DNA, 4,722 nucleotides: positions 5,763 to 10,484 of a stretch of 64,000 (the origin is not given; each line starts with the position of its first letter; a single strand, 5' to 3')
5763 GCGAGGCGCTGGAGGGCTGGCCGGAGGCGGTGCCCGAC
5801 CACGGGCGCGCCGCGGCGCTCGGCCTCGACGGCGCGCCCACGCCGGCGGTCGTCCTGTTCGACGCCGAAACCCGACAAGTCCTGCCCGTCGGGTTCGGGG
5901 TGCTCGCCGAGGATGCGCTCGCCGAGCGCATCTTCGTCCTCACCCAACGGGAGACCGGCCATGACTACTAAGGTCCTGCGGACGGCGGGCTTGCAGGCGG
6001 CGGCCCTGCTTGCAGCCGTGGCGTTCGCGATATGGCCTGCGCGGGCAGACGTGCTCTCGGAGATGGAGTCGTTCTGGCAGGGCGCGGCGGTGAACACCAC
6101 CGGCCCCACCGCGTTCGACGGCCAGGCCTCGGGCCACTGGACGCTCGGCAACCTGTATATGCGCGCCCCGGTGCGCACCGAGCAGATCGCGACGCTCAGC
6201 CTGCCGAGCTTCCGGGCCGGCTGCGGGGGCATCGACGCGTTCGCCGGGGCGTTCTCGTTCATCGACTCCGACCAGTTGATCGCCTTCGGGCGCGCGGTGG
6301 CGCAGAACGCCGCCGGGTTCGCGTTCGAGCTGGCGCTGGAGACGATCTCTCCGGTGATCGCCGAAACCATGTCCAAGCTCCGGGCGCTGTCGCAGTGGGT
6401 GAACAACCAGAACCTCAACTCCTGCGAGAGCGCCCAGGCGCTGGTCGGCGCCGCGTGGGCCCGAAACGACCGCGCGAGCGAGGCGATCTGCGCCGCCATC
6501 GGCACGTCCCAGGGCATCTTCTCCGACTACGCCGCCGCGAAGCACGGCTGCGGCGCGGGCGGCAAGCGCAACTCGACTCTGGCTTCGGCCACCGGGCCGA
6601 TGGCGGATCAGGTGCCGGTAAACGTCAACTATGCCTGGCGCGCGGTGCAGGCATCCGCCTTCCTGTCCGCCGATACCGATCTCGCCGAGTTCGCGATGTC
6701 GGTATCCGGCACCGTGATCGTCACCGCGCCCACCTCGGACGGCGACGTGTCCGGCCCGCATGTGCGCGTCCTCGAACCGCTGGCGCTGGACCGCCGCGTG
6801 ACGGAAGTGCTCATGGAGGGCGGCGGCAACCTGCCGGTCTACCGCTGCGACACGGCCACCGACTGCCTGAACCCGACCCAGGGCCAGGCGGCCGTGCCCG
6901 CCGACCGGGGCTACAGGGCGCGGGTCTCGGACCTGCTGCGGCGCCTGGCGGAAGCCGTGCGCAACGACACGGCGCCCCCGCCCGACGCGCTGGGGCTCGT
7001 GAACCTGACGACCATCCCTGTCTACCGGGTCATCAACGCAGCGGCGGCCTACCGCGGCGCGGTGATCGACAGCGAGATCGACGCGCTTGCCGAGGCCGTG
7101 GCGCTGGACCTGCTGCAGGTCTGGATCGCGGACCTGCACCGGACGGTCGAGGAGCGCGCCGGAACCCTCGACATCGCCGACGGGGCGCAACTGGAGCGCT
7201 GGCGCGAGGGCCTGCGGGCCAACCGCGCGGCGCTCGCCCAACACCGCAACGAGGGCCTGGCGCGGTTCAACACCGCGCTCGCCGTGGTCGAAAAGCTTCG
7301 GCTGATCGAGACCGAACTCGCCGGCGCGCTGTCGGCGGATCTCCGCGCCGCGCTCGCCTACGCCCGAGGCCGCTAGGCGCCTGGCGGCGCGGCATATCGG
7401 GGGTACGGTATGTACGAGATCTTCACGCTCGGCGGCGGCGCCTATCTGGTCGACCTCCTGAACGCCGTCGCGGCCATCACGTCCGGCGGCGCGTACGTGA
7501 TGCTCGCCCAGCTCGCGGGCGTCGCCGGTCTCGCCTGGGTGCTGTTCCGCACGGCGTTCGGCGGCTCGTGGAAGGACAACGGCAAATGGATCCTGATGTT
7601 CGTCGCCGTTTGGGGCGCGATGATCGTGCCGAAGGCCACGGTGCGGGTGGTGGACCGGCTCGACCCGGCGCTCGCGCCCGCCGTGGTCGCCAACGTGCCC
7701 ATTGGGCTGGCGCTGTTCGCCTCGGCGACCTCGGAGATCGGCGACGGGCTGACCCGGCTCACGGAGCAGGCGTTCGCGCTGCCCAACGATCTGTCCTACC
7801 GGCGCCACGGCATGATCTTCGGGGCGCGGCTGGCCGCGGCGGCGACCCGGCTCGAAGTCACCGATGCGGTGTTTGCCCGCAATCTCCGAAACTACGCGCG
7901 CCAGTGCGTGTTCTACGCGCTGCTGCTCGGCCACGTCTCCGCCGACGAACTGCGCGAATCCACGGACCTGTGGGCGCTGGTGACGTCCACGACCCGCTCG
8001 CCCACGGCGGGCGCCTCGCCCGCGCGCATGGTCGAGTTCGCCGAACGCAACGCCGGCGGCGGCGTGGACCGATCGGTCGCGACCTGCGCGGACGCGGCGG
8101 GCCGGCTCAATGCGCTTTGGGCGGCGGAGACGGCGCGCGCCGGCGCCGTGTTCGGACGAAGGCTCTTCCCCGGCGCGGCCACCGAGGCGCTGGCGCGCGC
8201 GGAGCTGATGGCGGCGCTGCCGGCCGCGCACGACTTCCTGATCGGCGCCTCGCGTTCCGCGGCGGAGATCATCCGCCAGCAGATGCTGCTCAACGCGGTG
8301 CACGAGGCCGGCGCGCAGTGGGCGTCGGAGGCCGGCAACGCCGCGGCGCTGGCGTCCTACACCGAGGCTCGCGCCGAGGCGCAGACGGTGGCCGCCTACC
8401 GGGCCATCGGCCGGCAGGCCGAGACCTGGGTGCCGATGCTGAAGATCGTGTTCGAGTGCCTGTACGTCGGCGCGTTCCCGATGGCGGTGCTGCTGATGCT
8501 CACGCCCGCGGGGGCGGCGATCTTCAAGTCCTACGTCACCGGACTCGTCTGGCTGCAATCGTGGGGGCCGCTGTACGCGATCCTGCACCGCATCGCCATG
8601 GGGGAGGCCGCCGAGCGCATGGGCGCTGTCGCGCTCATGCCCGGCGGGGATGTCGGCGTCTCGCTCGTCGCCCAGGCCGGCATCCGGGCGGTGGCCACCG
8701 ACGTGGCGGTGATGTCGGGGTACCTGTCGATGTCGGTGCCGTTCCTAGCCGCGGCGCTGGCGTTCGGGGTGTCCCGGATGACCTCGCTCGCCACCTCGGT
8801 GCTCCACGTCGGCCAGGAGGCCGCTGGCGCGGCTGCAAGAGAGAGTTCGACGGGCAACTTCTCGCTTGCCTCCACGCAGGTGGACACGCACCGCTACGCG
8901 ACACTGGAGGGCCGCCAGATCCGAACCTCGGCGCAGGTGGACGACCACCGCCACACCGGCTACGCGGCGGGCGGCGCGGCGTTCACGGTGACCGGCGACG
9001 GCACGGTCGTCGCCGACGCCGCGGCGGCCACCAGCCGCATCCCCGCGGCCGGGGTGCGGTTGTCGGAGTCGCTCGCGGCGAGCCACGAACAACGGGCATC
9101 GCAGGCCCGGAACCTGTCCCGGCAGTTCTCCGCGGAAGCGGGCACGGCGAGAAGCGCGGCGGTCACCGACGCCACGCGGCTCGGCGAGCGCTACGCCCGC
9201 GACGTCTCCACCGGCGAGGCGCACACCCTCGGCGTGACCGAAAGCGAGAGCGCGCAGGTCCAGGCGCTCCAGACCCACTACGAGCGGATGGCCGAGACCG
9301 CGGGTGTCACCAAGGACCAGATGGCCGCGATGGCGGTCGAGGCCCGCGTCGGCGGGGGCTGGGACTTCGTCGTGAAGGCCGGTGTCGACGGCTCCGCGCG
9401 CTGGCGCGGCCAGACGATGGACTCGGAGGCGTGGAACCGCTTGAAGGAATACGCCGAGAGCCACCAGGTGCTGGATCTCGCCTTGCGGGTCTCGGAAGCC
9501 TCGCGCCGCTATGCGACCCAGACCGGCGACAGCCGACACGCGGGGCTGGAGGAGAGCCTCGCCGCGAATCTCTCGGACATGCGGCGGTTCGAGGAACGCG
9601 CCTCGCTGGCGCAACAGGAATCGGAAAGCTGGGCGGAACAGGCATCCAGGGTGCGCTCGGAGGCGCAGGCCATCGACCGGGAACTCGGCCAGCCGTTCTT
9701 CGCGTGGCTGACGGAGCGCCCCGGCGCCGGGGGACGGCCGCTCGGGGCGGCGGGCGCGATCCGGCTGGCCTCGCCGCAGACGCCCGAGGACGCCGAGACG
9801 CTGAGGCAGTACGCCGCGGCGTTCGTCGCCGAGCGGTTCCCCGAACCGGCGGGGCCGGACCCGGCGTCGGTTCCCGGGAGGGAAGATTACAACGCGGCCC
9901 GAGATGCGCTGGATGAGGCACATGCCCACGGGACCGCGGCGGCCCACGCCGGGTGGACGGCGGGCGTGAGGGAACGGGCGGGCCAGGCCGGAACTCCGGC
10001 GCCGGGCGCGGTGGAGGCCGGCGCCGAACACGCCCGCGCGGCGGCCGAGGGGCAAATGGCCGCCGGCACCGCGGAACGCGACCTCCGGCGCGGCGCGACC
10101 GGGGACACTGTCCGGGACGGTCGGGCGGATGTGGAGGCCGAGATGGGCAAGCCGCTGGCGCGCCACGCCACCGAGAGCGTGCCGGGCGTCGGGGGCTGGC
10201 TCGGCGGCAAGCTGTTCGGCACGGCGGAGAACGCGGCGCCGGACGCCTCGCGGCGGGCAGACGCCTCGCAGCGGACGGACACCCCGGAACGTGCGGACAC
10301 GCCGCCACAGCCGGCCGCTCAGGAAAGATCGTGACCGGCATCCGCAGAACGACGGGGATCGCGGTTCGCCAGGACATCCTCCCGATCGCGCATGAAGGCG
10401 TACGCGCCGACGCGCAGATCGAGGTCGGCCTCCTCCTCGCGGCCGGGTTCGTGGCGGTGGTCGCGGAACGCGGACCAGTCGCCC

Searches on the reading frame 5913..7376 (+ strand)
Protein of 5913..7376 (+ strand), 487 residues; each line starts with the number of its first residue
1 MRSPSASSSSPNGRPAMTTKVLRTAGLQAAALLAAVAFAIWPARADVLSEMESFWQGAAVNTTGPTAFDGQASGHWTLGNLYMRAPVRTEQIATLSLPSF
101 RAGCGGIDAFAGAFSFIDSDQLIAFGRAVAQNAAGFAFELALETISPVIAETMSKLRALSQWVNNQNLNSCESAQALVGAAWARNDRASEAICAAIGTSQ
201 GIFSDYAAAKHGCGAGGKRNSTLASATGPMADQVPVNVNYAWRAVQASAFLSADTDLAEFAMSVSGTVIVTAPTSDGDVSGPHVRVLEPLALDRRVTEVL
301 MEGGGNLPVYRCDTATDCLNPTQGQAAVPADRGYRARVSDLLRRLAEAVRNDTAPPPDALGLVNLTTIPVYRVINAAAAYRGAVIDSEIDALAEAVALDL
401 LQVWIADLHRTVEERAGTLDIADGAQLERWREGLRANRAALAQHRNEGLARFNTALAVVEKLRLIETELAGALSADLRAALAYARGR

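Call 14: search_protein_families(library=pfam, proteins=[window:5913-7376:+], max_evalue=0.001)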
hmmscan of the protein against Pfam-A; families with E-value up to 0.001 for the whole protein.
window:5913-7376:+ (487 aa): 1 family
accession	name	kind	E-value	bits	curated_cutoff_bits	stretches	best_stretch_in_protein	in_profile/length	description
PF06122.16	TraH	-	1.4e-102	344.2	25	1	51-405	1-356/358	Conjugative relaxosome accessory transposon protein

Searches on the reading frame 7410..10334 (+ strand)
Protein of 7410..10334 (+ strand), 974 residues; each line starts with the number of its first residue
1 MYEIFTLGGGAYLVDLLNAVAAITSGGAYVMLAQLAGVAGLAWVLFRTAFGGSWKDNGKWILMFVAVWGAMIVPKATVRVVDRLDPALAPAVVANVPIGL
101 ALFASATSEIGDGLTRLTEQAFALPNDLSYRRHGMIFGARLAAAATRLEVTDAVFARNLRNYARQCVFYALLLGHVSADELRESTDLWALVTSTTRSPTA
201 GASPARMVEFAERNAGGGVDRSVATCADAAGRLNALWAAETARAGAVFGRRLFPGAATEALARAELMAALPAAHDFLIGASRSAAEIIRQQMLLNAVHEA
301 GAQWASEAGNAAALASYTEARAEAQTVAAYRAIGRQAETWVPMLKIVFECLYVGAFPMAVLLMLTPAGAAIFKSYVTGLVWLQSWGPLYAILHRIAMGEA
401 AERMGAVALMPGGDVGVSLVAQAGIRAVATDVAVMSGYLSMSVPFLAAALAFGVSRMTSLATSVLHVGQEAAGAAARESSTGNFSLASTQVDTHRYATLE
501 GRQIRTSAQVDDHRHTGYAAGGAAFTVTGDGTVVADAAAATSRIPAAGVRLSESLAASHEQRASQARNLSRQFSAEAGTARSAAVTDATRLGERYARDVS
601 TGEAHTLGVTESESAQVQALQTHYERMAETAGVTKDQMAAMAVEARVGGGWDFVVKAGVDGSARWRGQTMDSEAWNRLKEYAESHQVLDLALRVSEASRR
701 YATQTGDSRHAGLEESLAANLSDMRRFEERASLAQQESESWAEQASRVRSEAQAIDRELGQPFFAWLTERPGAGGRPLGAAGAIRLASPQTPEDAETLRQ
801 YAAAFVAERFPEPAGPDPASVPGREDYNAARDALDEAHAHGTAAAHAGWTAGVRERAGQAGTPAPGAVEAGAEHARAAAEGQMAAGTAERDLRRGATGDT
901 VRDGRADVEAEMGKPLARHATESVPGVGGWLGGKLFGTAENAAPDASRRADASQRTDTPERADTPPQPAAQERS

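Call 14: search_protein_families(library=pfam, proteins=[window:7410-10334:+], max_evalue=0.001)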
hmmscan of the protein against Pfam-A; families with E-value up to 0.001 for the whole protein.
window:7410-10334:+ (974 aa): 1 family
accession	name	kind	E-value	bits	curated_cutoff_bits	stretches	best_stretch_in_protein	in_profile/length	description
PF07916.16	TraG_N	-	5e-103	346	36.1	1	3-472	1-461/462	TraG-like protein, N-terminal region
